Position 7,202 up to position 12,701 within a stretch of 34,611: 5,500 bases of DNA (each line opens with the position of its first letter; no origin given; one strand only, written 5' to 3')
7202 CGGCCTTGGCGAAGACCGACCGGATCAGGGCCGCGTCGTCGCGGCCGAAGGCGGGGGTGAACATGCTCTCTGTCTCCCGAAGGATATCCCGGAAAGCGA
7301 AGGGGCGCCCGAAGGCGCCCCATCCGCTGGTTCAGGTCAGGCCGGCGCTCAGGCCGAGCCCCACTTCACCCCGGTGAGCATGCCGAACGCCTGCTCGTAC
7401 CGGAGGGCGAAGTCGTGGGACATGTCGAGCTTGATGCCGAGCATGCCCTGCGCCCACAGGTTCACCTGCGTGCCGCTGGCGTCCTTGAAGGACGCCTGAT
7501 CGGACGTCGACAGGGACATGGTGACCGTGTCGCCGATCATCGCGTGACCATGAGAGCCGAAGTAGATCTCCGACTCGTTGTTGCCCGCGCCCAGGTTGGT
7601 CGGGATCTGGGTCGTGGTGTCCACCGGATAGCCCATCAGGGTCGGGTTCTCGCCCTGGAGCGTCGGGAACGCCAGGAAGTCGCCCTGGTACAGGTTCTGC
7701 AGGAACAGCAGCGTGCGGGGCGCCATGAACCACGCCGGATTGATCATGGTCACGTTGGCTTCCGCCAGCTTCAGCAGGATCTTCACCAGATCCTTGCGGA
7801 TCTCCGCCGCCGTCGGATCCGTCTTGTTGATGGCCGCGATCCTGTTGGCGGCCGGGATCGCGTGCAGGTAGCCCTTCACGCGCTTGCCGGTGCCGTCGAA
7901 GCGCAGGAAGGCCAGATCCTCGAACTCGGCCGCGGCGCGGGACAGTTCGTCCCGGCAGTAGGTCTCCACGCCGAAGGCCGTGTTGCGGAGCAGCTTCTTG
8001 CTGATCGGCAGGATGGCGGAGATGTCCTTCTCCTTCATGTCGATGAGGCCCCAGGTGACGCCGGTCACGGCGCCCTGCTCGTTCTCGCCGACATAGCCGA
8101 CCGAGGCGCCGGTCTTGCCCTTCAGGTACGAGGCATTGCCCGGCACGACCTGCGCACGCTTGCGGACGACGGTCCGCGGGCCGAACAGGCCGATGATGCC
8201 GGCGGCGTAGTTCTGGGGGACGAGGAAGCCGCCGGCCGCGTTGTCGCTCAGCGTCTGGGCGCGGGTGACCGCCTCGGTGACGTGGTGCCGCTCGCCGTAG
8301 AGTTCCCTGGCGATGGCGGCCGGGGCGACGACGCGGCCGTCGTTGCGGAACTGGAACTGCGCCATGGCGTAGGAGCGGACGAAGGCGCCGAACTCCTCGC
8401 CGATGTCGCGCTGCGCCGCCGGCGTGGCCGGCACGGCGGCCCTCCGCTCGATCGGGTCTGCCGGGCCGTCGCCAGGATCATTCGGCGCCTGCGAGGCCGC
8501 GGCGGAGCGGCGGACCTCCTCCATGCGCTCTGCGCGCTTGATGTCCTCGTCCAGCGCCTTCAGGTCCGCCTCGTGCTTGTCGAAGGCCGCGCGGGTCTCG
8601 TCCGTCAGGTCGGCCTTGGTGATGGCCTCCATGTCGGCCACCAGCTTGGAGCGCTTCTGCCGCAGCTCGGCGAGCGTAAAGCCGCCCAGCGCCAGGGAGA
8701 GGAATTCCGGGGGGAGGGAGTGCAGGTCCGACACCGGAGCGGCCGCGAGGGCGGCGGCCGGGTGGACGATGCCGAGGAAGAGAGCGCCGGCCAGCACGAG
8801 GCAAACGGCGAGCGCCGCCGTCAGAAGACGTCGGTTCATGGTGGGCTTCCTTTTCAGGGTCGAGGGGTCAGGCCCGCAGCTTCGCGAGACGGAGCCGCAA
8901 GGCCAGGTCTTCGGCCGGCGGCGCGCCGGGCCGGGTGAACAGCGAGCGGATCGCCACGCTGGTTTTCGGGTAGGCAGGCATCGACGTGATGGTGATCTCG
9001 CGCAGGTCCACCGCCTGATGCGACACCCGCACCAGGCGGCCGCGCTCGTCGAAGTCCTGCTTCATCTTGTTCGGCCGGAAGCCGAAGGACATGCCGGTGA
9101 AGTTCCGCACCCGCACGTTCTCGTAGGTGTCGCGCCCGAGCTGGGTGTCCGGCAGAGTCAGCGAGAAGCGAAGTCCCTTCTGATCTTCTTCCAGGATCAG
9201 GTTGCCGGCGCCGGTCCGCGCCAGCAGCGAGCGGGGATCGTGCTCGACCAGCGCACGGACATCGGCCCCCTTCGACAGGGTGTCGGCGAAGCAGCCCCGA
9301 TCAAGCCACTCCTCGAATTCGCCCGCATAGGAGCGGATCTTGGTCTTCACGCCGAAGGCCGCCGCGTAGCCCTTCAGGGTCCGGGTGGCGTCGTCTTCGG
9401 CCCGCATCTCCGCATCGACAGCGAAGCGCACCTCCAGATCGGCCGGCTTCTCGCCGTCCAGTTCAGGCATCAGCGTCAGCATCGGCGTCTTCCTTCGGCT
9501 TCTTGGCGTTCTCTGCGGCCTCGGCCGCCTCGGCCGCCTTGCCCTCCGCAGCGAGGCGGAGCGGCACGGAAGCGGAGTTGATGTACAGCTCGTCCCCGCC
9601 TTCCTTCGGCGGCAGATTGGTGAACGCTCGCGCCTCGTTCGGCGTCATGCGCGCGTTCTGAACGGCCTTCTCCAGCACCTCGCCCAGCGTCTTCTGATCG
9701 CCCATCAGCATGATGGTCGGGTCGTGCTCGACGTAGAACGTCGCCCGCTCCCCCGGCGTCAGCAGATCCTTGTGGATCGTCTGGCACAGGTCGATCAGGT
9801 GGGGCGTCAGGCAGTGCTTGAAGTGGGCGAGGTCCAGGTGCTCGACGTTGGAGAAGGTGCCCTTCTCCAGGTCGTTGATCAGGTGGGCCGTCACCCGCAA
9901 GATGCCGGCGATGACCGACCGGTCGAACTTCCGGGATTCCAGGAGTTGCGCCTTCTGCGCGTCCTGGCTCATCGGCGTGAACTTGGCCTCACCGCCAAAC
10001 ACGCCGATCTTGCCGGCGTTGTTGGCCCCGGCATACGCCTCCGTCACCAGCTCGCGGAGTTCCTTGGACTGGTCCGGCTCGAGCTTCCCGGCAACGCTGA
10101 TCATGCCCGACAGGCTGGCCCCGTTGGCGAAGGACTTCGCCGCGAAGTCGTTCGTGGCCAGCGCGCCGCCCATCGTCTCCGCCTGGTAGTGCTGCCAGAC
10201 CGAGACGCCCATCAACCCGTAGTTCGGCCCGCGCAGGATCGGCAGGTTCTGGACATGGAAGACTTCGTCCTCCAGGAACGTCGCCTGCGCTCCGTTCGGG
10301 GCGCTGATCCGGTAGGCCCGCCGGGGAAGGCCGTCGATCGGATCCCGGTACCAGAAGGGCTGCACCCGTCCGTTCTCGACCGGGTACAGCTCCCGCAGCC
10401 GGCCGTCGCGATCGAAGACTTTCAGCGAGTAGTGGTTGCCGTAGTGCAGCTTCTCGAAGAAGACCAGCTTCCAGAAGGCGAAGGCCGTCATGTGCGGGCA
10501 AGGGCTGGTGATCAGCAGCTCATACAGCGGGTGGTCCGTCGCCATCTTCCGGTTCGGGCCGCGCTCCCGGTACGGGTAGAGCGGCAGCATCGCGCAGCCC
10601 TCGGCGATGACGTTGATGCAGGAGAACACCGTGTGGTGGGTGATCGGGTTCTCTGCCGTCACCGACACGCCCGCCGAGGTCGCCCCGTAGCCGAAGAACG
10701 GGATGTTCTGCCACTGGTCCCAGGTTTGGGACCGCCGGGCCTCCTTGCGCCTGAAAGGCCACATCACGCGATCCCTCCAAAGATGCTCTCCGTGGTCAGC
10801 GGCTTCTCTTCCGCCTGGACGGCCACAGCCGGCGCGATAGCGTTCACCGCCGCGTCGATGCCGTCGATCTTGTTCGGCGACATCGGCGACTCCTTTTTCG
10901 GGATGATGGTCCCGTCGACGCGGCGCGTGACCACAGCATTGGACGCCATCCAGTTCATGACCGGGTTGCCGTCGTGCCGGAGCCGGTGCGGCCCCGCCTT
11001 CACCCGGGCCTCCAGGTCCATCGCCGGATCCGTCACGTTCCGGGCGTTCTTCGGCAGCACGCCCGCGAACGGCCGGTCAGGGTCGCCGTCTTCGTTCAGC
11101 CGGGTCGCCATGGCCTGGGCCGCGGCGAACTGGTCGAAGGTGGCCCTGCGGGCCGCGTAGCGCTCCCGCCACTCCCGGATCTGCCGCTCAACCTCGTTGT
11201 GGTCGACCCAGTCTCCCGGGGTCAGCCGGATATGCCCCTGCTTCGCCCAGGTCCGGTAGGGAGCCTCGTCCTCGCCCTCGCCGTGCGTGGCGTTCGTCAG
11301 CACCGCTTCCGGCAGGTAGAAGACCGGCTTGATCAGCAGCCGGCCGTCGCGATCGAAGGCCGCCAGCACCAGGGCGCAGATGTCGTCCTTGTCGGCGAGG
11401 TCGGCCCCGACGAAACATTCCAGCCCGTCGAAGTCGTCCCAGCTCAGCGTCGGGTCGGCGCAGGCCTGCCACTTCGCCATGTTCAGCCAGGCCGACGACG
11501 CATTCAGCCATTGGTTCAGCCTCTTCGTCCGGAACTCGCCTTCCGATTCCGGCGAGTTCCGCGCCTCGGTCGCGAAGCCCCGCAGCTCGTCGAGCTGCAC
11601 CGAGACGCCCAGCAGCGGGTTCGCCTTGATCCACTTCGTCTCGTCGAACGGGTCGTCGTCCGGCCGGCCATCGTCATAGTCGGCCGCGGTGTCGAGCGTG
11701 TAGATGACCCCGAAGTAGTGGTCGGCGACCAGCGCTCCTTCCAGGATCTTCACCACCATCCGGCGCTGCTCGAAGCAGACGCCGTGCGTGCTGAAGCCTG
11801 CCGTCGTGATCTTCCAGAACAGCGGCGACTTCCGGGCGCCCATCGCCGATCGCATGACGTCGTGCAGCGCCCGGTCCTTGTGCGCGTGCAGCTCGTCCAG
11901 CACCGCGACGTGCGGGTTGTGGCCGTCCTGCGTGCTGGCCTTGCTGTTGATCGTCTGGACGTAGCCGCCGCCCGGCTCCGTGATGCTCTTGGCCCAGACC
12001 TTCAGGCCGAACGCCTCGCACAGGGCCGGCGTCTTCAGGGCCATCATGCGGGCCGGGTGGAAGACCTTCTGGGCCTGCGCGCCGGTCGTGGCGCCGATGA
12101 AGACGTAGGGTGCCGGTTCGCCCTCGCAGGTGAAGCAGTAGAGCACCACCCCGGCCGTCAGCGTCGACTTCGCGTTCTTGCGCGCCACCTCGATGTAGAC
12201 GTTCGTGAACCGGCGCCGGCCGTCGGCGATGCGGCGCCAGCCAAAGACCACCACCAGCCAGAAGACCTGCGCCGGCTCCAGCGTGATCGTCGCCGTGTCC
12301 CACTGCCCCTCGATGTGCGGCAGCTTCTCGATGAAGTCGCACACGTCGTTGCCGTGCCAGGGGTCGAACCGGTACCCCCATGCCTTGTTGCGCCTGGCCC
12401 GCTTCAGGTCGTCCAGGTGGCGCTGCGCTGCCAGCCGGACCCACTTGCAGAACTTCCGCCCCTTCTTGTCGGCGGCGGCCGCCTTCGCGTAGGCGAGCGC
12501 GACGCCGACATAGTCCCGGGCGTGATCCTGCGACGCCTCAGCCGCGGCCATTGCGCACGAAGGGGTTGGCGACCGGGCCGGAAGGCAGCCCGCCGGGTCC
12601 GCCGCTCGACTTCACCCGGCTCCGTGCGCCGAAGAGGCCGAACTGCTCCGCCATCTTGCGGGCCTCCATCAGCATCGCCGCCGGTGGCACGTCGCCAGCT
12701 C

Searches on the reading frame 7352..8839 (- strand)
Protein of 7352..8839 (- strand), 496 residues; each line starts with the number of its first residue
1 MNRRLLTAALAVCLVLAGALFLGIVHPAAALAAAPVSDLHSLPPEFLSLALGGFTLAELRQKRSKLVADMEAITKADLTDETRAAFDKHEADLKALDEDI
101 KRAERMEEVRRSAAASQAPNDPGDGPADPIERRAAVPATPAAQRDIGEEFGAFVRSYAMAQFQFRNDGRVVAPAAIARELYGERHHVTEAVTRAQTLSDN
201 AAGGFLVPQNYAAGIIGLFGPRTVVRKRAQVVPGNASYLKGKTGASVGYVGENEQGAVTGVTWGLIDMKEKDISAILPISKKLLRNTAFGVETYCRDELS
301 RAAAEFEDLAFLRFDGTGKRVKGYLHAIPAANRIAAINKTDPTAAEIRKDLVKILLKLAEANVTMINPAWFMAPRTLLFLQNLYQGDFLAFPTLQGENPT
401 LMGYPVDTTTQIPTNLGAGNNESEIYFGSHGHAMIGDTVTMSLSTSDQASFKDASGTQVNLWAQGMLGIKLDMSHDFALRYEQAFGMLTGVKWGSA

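Call 46: search_protein_families(library=phrogs, proteins=[window:7352-8839:-], max_evalue=0.00001)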
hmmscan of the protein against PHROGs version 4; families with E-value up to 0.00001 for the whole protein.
window:7352-8839:- (496 aa): 2 families
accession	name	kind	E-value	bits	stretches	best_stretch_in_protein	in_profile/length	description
phrog_10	-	head and packaging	4.5e-51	175.7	1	52-495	261-640/752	major head protein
phrog_617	-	head and packaging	2e-41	143.6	1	60-493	207-626/626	major head protein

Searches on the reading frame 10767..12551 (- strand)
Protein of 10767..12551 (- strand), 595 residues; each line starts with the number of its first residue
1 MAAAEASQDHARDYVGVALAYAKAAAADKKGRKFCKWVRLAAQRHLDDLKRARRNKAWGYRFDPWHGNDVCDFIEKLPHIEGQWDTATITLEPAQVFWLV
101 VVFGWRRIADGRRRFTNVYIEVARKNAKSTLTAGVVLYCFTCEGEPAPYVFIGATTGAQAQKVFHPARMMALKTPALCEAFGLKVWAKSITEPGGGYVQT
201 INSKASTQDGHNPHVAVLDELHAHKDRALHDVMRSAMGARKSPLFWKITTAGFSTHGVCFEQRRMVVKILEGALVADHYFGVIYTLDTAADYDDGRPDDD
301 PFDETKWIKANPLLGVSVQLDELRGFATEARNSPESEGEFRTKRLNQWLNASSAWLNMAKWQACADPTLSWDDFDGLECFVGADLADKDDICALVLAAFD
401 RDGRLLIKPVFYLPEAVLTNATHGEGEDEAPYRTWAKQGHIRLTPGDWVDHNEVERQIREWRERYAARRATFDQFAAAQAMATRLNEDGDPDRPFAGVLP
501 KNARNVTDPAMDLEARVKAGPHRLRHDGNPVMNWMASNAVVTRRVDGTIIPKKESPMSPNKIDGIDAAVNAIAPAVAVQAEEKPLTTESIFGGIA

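Call 46: search_protein_families(library=phrogs, proteins=[window:10767-12551:-], max_evalue=0.00001)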
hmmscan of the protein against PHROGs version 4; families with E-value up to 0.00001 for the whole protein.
window:10767-12551:- (595 aa): 6 families
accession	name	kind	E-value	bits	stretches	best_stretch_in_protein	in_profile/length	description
phrog_9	-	head and packaging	2.8e-150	503.8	1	33-582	176-670/812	terminase large subunit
phrog_2699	-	head and packaging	4.2e-69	233.8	1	268-583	7-301/315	terminase large subunit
phrog_4914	-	head and packaging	3.6e-33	116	1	18-215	11-212/213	terminase large subunit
phrog_10517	-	head and packaging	6.9e-25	88.8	1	33-165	50-179/207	terminase large subunit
phrog_7331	-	head and packaging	4.7e-14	52.9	1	501-583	22-100/113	terminase large subunit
phrog_7622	-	head and packaging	1e-07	32.8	1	96-241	61-209/224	terminase large subunit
